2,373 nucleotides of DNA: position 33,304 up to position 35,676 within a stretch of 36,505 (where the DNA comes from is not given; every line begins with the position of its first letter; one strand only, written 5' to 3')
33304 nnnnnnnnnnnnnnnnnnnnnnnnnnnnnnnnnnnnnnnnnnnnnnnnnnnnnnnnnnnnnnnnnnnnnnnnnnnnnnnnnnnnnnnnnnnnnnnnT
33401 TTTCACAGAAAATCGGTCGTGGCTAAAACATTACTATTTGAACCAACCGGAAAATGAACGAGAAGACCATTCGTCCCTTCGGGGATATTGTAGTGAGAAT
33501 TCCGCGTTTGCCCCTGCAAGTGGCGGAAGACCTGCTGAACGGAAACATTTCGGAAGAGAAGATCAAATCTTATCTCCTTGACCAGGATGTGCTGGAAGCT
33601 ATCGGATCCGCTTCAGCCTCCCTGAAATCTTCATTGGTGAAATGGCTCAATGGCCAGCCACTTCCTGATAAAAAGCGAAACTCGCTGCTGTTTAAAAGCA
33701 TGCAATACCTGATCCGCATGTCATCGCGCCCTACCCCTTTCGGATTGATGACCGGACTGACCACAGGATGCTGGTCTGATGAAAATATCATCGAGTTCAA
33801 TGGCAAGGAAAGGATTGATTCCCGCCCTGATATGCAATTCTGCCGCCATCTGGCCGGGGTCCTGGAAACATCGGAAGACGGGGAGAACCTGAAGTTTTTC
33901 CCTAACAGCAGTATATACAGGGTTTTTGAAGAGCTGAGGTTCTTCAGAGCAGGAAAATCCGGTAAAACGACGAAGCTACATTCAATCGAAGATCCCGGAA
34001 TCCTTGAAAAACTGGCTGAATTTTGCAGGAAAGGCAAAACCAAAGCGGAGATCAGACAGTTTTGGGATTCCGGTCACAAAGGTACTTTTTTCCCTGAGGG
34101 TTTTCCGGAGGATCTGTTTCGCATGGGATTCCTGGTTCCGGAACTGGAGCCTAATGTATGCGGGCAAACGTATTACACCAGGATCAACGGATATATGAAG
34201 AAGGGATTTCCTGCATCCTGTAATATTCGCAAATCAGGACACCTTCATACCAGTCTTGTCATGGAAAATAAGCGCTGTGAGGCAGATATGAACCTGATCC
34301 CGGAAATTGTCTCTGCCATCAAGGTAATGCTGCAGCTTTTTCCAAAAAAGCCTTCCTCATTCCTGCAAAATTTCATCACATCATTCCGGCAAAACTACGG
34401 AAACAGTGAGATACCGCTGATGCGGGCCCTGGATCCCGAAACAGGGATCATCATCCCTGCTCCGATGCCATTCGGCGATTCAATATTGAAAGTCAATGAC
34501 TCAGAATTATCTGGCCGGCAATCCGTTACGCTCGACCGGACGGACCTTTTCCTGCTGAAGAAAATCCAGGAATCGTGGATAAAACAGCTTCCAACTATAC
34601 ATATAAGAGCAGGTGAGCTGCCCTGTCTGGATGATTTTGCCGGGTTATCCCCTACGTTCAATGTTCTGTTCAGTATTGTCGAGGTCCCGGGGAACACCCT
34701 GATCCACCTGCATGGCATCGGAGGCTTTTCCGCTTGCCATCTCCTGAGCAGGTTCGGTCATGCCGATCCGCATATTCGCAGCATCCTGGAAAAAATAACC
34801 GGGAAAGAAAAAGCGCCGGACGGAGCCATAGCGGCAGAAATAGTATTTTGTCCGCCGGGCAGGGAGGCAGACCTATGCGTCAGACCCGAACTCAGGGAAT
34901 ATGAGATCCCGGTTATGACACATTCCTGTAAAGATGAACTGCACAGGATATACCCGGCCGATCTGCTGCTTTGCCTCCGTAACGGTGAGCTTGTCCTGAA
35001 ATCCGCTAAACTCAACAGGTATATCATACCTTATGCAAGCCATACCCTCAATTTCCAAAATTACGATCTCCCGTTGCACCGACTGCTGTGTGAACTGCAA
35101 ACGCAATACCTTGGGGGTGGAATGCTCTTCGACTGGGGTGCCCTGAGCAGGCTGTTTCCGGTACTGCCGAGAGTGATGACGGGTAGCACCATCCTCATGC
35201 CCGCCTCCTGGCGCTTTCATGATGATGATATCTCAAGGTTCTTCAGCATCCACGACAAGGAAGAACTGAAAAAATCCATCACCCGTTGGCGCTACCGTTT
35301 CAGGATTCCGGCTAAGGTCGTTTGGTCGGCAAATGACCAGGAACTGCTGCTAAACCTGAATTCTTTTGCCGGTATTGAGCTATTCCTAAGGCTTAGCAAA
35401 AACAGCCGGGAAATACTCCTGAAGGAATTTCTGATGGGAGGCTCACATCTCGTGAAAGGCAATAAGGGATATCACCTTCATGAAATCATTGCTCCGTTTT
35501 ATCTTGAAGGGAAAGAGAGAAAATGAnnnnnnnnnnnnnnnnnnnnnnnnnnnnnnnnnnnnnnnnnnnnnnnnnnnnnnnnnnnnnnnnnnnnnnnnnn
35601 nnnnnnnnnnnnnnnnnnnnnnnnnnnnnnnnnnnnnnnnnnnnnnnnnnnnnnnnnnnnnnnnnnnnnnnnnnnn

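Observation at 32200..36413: Class I lanthipeptide modification operon: lanC followed by a split lanB (glutamylation and elimination domains as separate genes)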

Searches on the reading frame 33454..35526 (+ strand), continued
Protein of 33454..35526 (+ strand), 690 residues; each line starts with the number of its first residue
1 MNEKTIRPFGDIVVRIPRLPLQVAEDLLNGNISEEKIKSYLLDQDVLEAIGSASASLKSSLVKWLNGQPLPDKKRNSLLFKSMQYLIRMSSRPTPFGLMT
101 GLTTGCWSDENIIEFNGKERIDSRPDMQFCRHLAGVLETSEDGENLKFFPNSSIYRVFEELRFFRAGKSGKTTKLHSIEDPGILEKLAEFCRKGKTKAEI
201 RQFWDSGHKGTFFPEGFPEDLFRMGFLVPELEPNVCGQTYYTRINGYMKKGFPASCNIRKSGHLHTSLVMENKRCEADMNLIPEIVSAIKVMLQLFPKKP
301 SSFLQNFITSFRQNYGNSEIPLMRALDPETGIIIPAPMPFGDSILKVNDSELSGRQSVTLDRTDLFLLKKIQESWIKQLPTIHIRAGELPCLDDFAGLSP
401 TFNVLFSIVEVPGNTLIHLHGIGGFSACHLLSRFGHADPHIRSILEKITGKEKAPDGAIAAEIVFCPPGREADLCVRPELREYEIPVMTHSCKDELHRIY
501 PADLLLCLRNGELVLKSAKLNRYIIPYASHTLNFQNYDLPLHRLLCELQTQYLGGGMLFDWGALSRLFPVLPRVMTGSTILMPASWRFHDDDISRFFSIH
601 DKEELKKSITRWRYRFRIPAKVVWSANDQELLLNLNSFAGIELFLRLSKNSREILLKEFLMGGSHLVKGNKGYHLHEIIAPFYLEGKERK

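Call 61: find_homologous_proteins(query=L012:12585-14774:+, max_evalue=1e-100)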
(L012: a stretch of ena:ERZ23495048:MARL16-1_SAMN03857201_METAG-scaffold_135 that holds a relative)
Query L012:12585-14774:+ (729 aa): 8000 proteins with E <= 1e-100 among 8000 candidates; the best 120 are listed.
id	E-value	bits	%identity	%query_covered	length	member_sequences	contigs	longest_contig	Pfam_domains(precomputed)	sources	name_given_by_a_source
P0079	0.0e+0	1623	100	100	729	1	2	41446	PF00005.34,PF13529.14,PF03412.22,PF02463.26,PF00664.29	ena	-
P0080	0.0e+0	1608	99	100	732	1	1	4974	PF00005.34,PF13529.14,PF03412.22,PF02463.26,PF00664.29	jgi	jgi:ATP-binding cassette subfamily B protein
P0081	0.0e+0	1606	99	100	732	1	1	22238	PF00005.34,PF13529.14,PF03412.22,PF02463.26,PF00664.29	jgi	jgi:ATP-binding cassette subfamily B protein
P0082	0.0e+0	1603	98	100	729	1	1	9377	PF00005.34,PF13529.14,PF03412.22,PF02463.26,PF00664.29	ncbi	-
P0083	0.0e+0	1596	98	100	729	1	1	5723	PF00005.34,PF13529.14,PF03412.22,PF02463.26,PF00664.29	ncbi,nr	ncbi:MAG: peptidase domain-containing ABC transporter [Bacteroidetes bacterium]|nr:peptidase domain-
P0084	0.0e+0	1403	83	100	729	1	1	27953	PF00005.34,PF13529.14,PF03412.22,PF02463.26,PF00664.29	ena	-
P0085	0.0e+0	1400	82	100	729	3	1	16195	PF00005.34,PF13529.14,PF03412.22,PF02463.26,PF00664.29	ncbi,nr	ncbi:MAG: peptidase domain-containing ABC transporter [Bacteroidota bacterium]|nr:peptidase domain-c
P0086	0.0e+0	1364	82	98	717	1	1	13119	PF00005.34,PF03412.22,PF02463.26,PF00664.29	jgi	-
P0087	0.0e+0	1359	80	100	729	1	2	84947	PF00005.34,PF13529.14,PF03412.22,PF02463.26,PF00664.29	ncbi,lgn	ncbi:MAG: peptidase domain-containing ABC transporter [Bacteroidales bacterium]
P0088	0.0e+0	1347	82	98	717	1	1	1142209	PF00005.34,PF03412.22,PF02463.26,PF00664.29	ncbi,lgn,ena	-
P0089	0.0e+0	1344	82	98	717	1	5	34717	PF00005.34,PF03412.22,PF02463.26,PF00664.29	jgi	-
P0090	0.0e+0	1328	79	98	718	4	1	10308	PF00005.34,PF03412.22,PF02463.26,PF00664.29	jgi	-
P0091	0.0e+0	1324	79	98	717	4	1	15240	PF00005.34,PF03412.22,PF02463.26,PF00664.29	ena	-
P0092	0.0e+0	1306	77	100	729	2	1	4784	PF00005.34,PF13529.14,PF03412.22,PF02463.26,PF00664.29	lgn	-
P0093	0.0e+0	1299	77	100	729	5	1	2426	PF00005.34,PF13529.14,PF03412.22,PF02463.26,PF00664.29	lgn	-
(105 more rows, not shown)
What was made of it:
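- The neighbouring C39-ABC exporter family is highly conserved and abundant (>8000 proteins at E<1e-100; 120 clusters at 71% identity or more), as if it were a general GG-peptide exporter (call 61).
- Tried and rejected: This was a dead end because the family is too abundant and conserved (>8000 hits at E<1e-100; call 61).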

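Call 62: search_protein_representatives(protein=window:33454-35526:+)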
Query: 690 residues. Proteins with E-value up to 0.001 (for the whole library): 6134; up to 1e-10: 4772; up to 1e-30: 2433. The best 150 are listed.
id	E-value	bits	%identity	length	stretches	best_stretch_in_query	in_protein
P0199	9.0e-224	761.2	89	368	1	323-690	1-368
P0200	1.6e-148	512.5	83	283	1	1-272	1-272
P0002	3.5e-142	491.6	40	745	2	264-684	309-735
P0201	5.1e-88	312.5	32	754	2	226-687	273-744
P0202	1.5e-83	297.8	32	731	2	281-683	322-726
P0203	4.4e-82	292.9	32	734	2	276-689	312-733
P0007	1.6e-81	291.1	31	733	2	273-685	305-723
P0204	4.4e-81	289.6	34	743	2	266-683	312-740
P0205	5.9e-81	289.2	31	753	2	265-689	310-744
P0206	1.5e-80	287.9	32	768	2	228-686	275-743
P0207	2.6e-79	283.8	32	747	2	265-685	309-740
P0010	5.6e-79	282.7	32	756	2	270-685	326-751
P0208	6.3e-78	279.2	32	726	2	280-685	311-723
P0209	1.0e-77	278.4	30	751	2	263-687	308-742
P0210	1.7e-77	277.7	32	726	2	273-685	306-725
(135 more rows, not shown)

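Call 65: find_encoding_contigs(protein=P0200, flank=10000, max_places=4)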
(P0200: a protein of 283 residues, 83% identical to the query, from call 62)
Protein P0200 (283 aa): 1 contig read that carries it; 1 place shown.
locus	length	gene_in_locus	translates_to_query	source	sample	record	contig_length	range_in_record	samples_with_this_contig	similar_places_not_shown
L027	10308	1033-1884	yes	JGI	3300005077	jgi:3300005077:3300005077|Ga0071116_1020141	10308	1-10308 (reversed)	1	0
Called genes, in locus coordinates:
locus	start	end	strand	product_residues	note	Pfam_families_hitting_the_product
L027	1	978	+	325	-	?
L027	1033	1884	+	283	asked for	PF04738:Lant_dehydr_N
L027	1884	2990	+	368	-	PF04738:Lant_dehydr_N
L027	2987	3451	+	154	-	PF14028:Lant_dehydr_C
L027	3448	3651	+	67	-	PF14028:Lant_dehydr_C (weak)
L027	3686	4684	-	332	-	PF06144:DNA_pol3_delta, PF21694:DNA_pol3_delta_C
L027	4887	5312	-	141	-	-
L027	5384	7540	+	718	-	PF03412:Peptidase_C39, PF00664:ABC_membrane, PF00005:ABC_tran, PF02463:SMC_N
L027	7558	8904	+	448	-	PF25917:BSH_RND (weak), PF26002:Beta-barrel_AprE (faint)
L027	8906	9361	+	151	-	PF13588:HSDR_N_2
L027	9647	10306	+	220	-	?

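Call 70: predict_structure(alignment_id=A2)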
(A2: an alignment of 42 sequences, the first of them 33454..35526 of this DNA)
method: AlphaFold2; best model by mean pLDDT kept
length: 690 residues; sequences in the alignment: 42
mean_pLDDT: 87.7   pTM: 0.89
mean pLDDT of the five models: 87.7, 87.2, 86.0, 85.9, 85.3
residues with pLDDT >= 90: 437; 70-90: 188; 50-70: 41; < 50: 24
segments of 3 or more residues with pLDDT < 50: 259-261, 338-356
pLDDT, mean of each block of 10 residues (from residue 1): 82 96 93 90 94 91 93 93 96 88 97 92 90 88 89 89 78 81 87 93 76 76 90 91 83 56 82 96 95 85 90 95 91 65 28 48 90 93 88 75 96 93 90 93 97 91 89 91 93 93 94 94 94 83 91 83 89 97 96 94 96 96 91 96 94 94 85 95 77
secondary structure, 60 per line:
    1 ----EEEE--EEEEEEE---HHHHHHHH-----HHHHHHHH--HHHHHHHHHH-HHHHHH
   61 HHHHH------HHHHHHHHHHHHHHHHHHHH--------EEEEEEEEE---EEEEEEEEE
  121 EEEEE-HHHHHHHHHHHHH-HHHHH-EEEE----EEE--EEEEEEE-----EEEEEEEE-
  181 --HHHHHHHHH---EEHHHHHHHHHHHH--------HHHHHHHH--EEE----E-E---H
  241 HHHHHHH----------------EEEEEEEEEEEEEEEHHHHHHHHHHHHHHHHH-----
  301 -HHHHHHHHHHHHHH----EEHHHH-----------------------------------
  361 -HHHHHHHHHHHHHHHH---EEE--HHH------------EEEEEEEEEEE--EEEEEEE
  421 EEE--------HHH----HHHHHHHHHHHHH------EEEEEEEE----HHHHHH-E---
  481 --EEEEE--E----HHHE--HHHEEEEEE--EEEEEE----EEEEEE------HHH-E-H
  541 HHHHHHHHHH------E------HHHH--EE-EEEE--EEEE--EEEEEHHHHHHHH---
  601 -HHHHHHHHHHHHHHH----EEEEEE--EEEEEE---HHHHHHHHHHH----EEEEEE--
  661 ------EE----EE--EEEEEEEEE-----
elements in order (helices of 4 or more, strands of 3 or more residues): E5-8 E11-17 H21-28 H34-41 H44-53 H55-65 H72-91 E100-108 E112-125 H127-139 H141-145 E147-150 E155-157 E160-166 E172-179 H183-191 H197-208 H217-224 E227-229 H240-247 E264-278 H279-295 H302-315 H322-325 H362-377 E381-383 E401-411 E414-423 H439-451 E458-465 H470-475 E483-487 E504-509 E512-517 E522-527 H540-550 H564-567 E573-576 E579-582 E585-589 H590-597 H602-616 E621-626 E629-634 H638-648 E653-658 E677-685
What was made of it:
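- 33454..35526 (+): lanB-N: stand-alone LanB glutamylation protein (690 aa). AF2 model pLDDT 87.7, pTM 0.89 (call 70).
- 34195..34242 (+): Shortened segment of LanB-N (residues ~248-263), where relatives carry about 40 more residues (a helical stretch between the leader-binding RRE and the strand bearing the Asp299-equivalent). Low-pLDDT loop in the model (call 70).
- The AF2 model is confident around the site (call 70).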

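Call 74: fold_search(model_id=the predicted structure, library=pdb)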
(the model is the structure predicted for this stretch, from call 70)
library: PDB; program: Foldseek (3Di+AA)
matches with E <= 10: 219; with E <= 0.001: 11
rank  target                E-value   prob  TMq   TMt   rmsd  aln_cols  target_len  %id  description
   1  9g05_A                1.4e-45  1.00  0.82  0.56   5.1       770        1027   19  Structure of MadB, a class I dehydrates from Clostridium maddingley, in complex with its substrate (released 2025-07-16)
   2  9g04_B                7.8e-44  1.00  0.82  0.57   5.9       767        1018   20  Structure of MadB, a class I dehydrates from Clostridium maddingley in the apo state (released 2025-07-16)
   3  9g04_A                8.2e-44  1.00  0.83  0.58   5.7       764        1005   19  Structure of MadB, a class I dehydrates from Clostridium maddingley in the apo state (released 2025-07-16)
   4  6m7y_A                2.3e-37  1.00  0.77  0.57   6.5       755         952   16  Dehydratase, NisB, bound to a non-eliminable substrate analog (released 2019-08-14)
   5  5ehk_A                4.4e-37  1.00  0.80  0.54   5.0       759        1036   19  Crystal structure of tRNA dependent lantibiotic dehydratase MibB from Microbispora sp. 107891 (released 2016-03-02)
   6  6m7y_B                7.8e-37  1.00  0.78  0.58   6.0       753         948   15  Dehydratase, NisB, bound to a non-eliminable substrate analog (released 2019-08-14)
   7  4wd9_A                3.6e-36  1.00  0.77  0.56   5.9       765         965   15  Crystal structure of tRNA-dependent lantibiotic dehydratase NisB in complex with NisA leader peptide (released 2014-10-29)
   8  4wd9_B                3.6e-36  1.00  0.77  0.57   6.2       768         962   14  Crystal structure of tRNA-dependent lantibiotic dehydratase NisB in complex with NisA leader peptide (released 2014-10-29)
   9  6ec8                  2.7e-28  1.00  0.67  0.58   7.1       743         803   15  Glutamylation domain, TbtB, from thiomuracin biosynthesis bound to 5'-phosphodesmethylglutamycin (released 2019-06-19)
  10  6ec7                  1.0e-27  1.00  0.65  0.58   7.3       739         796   15  Glutamylation domain, TbtB, from thiomuracin biosynthesis (released 2019-08-14)
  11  9jhq                  8.7e-21  1.00  0.58  0.50  14.1       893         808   12  Crystal structure of GodF, a post-translational modification enzyme involved in the biosynthesis of goadsporin (released 2025-09-10)
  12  8fbz_B                7.0e-03  0.54  0.20  0.27  17.5       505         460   12  Crystal Structure of apo human Glutathione Synthetase Y270E (released 2024-05-08)
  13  5oev_D                2.7e-02  0.28  0.17  0.24  16.0       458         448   10  The structure of a glutathione synthetase like-effector (GSS22) from Globodera pallida in apoform. (released 2018-04-25)
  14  3kaj_B                6.6e-02  0.18  0.16  0.23  13.5       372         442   13  Apoenzyme structure of homoglutathione synthetase from Glycine max in open conformation (released 2009-12-22)
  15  8hi7_A                1.2e-01  0.15  0.08  0.18  21.6       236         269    9  Crystal structure of a holoenzyme TglHI with two Fe irons for Pseudomonas syringae Peptidyl (S) 2-mercaptoglycine bios (released 2023-08-23)
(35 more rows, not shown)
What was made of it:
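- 33454..35526 (+): Foldseek TM 0.82 MadB, 0.80 MibB, 0.77 NisB, 0.65-0.67 TbtB (call 74).
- On Class I lanthipeptide biosynthetic system (LanB + LanC): AF2 pLDDT 87.7; Foldseek E 1e-45 to 1e-36 and TM 0.77-0.82 to MadB, MibB and NisB (calls 70, 74).
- Closest known: NisB / MadB / MibB. Same: Same fold for the glutamylation part (TM 0.77-0.82, call 74).
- Closest known: Thiopeptide split dehydratases. Different: Structural similarity is lower (TM 0.65-0.67, call 74).
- LanB-N fold matches class I dehydratases better than thiopeptide TbtB: calls 70, 74. TbtB and GodF are detectable structural relatives (call 74). The fold is closer to MadB, MibB and NisB (TM 0.77-0.82) than to TbtB (0.65-0.67) or GodF (0.58) (call 74).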

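Call 80: search_protein_families(library=pfam, proteins=[L027:5351-7540:+, L027:7558-8904:+, L027:4887-5312:-, L027:8906-9361:+], max_evalue=0.01)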
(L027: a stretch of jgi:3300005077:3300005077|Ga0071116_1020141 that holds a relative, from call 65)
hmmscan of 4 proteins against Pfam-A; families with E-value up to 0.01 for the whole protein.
L027:5351-7540:+ (729 aa): 10 families
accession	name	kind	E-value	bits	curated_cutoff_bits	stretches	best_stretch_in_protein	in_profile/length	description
PF03412.21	Peptidase_C39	-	2.2e-38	131.6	22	1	3-123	2-123/133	Peptidase C39 family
PF00005.33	ABC_tran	-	2.7e-29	103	25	1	504-653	1-137/137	ABC transporter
PF00664.28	ABC_membrane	-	1.2e-28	101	28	1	176-433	7-267/274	ABC transporter transmembrane region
PF02463.25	SMC_N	-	3.7e-09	36.8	40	1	513-696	23-212/220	RecF/RecN/SMC N terminal domain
PF09818.15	ABC_ATPase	-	4.9e-05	22.9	23.2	0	511-546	77-112/283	P-loop domain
PF13401.12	AAA_22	-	0.00022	22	27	1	515-678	6-118/130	AAA domain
PF11814.14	DUF3335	-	0.00093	19.2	25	0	3-37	1-35/206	Peptidase_C39 like family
PF13529.12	Peptidase_C39_2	-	0.0033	18.4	24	0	3-37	3-39/143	Peptidase_C39 like family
PF13555.12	AAA_29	-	0.0038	17.4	27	0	509-531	17-39/61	P-loop containing region of AAA domain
PF25199.1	nSTAND_NTPase5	-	0.0061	16.8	34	0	513-531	40-58/145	Novel STAND NTPase 5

L027:7558-8904:+ (448 aa): 3 families
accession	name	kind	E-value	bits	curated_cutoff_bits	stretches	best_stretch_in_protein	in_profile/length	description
PF13437.12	HlyD_3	-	1.9e-10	41.9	22.2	1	291-384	1-89/106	HlyD family secretion protein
PF16576.10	HlyD_D23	-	5.8e-05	22.9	30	1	227-371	57-184/214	Barrel-sandwich domain of CusB or HlyD membrane-fusion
PF17876.7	CSD2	-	0.0062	17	26.2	0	324-379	4-57/74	Cold shock domain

L027:4887-5312:- (141 aa): 0 families

L027:8906-9361:+ (151 aa): 1 family
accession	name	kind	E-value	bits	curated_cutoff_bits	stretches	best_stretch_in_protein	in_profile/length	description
PF13588.12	HSDR_N_2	-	4.8e-35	120.4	25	1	35-144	1-110/110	Type I restriction enzyme R protein N terminus (HSDR_N)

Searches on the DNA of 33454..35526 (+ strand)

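Call 51: search_rna_families(sources=[L003, L005, L001], threshold=evalue, max_evalue=1)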
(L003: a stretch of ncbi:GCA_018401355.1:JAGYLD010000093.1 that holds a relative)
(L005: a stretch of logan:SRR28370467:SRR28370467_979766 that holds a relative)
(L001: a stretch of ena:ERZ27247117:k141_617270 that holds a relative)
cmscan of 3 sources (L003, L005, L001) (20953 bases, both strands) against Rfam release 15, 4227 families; matches with E-value up to 1: 1.
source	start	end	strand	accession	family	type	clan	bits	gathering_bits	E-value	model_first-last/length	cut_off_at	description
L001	3037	3075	+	RF02940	COG3860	Cis-reg;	-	21.9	42.5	0.38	1-54/54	no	COG3860 RNA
